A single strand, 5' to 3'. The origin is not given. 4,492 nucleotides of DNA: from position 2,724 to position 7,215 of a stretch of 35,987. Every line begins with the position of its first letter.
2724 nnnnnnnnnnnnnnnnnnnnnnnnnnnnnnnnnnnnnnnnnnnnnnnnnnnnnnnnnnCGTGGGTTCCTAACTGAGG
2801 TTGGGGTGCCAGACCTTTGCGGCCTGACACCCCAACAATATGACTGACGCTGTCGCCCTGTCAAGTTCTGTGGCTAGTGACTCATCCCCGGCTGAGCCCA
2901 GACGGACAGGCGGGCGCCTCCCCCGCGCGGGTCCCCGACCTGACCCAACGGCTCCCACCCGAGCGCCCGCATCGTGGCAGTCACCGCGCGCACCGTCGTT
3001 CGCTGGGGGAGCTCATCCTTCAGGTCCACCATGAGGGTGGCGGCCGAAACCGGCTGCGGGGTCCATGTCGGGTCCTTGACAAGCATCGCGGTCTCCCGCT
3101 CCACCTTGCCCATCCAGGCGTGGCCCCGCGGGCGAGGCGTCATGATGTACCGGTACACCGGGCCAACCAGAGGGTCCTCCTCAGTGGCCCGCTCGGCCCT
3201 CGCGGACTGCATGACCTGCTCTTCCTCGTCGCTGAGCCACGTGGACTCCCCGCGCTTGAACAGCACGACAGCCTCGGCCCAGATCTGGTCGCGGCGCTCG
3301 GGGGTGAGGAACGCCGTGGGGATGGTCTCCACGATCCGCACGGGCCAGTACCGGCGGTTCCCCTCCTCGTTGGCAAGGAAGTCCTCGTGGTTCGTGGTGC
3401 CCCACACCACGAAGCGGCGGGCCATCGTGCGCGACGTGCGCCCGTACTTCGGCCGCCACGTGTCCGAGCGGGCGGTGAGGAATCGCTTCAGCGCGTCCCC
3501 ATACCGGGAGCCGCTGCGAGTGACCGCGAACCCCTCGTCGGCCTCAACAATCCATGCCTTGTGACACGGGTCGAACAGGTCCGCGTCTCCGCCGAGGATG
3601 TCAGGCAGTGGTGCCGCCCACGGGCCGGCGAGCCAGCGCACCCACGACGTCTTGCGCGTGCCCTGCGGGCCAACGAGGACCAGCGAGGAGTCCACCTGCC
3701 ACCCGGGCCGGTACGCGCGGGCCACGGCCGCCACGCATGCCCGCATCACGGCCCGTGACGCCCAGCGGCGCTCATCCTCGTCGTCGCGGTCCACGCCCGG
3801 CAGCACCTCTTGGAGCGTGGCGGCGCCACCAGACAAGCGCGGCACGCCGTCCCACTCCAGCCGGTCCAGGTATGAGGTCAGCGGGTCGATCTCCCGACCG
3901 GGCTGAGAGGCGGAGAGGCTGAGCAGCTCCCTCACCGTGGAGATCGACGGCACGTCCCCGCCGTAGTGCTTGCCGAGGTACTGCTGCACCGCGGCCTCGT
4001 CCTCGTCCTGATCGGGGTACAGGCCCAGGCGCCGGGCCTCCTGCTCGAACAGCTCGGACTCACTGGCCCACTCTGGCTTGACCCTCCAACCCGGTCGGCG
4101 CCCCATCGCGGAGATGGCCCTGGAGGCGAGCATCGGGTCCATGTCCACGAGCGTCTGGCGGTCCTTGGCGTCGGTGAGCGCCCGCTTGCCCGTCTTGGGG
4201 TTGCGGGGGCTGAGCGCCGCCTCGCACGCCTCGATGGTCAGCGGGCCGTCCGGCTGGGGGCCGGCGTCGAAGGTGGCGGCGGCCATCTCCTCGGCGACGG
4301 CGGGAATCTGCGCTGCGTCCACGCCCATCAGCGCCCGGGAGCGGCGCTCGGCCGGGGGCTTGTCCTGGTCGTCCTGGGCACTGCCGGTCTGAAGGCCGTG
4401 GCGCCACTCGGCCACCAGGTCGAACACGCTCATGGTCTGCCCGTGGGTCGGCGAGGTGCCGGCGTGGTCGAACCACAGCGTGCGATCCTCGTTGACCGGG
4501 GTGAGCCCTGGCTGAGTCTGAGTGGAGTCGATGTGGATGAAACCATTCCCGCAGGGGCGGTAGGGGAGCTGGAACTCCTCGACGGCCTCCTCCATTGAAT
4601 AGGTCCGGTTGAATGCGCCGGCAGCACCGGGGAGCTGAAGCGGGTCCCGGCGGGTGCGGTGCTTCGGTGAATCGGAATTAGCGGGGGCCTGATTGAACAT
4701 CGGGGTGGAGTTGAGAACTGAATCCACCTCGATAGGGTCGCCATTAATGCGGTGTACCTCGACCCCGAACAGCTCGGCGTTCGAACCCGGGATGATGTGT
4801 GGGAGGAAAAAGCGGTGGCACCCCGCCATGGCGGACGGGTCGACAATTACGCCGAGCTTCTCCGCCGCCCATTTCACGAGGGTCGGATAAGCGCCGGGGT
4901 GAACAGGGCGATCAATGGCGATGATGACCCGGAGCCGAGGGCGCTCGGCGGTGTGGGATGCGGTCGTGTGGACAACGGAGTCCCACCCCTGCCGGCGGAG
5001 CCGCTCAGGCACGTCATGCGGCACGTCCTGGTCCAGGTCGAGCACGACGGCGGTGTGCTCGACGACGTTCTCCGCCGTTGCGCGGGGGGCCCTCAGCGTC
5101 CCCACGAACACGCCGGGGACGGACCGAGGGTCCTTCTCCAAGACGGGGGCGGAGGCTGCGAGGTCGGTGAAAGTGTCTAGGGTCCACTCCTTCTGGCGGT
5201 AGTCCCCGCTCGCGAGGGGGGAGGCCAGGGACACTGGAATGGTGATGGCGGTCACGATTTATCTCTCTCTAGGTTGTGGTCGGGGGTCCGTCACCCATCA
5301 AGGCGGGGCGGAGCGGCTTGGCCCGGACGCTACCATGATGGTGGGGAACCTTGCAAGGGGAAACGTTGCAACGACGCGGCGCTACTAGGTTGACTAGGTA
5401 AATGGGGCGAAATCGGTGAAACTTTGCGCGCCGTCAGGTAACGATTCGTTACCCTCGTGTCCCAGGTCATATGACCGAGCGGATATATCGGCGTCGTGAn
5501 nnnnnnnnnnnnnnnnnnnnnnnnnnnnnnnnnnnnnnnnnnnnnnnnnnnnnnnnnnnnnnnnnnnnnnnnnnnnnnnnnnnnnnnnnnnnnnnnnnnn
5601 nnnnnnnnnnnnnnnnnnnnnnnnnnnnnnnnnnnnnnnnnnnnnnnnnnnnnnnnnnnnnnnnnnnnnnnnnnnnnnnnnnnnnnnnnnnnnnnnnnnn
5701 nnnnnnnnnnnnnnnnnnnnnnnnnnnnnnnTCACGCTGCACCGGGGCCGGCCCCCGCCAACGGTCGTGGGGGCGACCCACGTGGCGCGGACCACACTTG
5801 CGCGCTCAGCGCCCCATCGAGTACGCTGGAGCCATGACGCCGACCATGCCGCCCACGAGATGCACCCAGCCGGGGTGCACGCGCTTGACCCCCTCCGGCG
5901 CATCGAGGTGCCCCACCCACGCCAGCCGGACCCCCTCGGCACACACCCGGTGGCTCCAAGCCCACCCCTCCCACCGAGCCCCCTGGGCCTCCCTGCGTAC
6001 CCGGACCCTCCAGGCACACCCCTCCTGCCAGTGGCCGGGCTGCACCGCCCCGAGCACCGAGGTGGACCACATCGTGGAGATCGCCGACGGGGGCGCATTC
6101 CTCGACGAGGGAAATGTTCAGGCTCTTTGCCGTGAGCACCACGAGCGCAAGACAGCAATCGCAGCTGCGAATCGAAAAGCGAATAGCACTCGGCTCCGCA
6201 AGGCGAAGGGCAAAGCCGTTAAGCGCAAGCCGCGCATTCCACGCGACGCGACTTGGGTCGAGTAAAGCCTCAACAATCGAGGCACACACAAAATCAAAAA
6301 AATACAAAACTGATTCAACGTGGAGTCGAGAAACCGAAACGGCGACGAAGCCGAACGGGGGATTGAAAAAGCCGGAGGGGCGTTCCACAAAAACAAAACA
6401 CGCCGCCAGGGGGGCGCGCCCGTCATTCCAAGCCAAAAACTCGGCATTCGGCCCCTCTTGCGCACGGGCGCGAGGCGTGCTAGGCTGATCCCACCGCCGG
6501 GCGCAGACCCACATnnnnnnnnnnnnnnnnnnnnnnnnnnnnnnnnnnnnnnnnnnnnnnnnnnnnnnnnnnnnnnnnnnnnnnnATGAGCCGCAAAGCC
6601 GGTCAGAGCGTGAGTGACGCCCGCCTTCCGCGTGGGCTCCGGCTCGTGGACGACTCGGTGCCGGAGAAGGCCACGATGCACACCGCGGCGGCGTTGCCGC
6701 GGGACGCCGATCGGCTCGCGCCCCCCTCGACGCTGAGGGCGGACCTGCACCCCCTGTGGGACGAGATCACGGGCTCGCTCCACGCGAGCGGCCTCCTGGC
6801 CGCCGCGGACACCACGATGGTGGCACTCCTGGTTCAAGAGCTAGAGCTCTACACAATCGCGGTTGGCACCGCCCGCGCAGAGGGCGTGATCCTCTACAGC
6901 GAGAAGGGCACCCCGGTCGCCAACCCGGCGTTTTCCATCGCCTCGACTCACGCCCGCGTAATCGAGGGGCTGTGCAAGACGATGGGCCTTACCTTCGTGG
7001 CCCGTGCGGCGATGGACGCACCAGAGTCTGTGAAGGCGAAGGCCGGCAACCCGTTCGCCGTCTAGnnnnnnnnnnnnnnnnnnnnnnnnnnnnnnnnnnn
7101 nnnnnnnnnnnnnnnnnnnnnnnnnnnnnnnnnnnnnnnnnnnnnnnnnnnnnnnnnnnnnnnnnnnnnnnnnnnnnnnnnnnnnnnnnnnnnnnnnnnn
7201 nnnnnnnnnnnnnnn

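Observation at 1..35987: A sortase-anchored adhesin gene is split across the two ends of the window, so the replicon is circularly permuted or circular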

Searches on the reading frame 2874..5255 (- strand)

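Call 11: search_protein_families(library=pfam, max_evalue=0.01, proteins=[window:2874-5255:-])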
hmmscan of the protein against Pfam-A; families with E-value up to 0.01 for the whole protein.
window:2874-5255:- (793 aa): 1 family
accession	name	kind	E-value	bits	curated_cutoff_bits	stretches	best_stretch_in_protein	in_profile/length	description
PF05272.17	VapE-like_dom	-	4.3e-51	173.9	25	1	463-689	1-215/217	Virulence-associated protein E-like domain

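Call 12: search_protein_families(library=phrogs, max_evalue=0.001, proteins=[window:2874-5255:-])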
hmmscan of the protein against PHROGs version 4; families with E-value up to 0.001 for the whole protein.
window:2874-5255:- (793 aa): 10 families
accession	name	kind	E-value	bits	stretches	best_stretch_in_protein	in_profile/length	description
phrog_256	-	DNA, RNA and nucleotide metabolism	4.2e-87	294.5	1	41-768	55-773/798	DNA helicase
phrog_1313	-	DNA, RNA and nucleotide metabolism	2.3e-51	176.4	1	415-769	199-538/568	DNA helicase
phrog_15962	-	DNA, RNA and nucleotide metabolism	2.2e-30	106.6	1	417-695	453-725/835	DNA primase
phrog_36873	-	DNA, RNA and nucleotide metabolism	4.9e-30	105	1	503-704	528-724/1082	DNA helicase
phrog_2249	-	DNA, RNA and nucleotide metabolism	2.1e-27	97.2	1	495-693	501-695/802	DNA primase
phrog_16593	-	DNA, RNA and nucleotide metabolism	3.1e-23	83.1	1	455-674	500-709/823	DNA primase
phrog_9765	-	DNA, RNA and nucleotide metabolism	4.5e-20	72.2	1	44-329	73-362/939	DNA primase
phrog_34715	-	unknown function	6.6e-10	39.3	1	35-140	32-143/426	-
phrog_3228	-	DNA, RNA and nucleotide metabolism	9.1e-05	21.9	1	62-153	78-180/766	replicative helicase-primase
phrog_17236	-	DNA, RNA and nucleotide metabolism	0.00021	20.9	1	48-151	467-564/646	DNA primase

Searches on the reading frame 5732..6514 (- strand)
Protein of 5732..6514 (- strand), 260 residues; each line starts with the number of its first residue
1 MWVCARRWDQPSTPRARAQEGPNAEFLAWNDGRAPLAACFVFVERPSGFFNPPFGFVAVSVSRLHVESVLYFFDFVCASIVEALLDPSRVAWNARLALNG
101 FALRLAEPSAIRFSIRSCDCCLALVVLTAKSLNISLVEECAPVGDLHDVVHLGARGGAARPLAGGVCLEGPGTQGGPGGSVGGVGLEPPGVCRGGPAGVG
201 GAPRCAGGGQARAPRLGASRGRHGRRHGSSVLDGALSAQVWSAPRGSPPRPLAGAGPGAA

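Call 19: search_protein_families(library=phrogs, max_evalue=0.001, proteins=[window:5732-6514:-])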
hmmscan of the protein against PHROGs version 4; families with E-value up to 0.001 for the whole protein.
window:5732-6514:- (260 aa): 0 families

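Call 21: search_protein_families(library=pfam, max_evalue=0.01, proteins=[window:5732-6514:-])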
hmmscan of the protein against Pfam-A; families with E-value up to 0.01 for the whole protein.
window:5732-6514:- (260 aa): 0 families

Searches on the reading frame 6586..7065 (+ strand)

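Call 20: search_protein_families(library=phrogs, max_evalue=0.001, proteins=[window:6586-7065:+])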
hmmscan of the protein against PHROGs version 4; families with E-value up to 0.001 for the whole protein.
window:6586-7065:+ (159 aa): 2 families
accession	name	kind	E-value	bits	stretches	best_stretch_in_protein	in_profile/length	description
phrog_83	-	head and packaging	4e-15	57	1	35-158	72-196/246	terminase small subunit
phrog_5601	-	head and packaging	0.00062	20.8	1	41-132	23-115/161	terminase small subunit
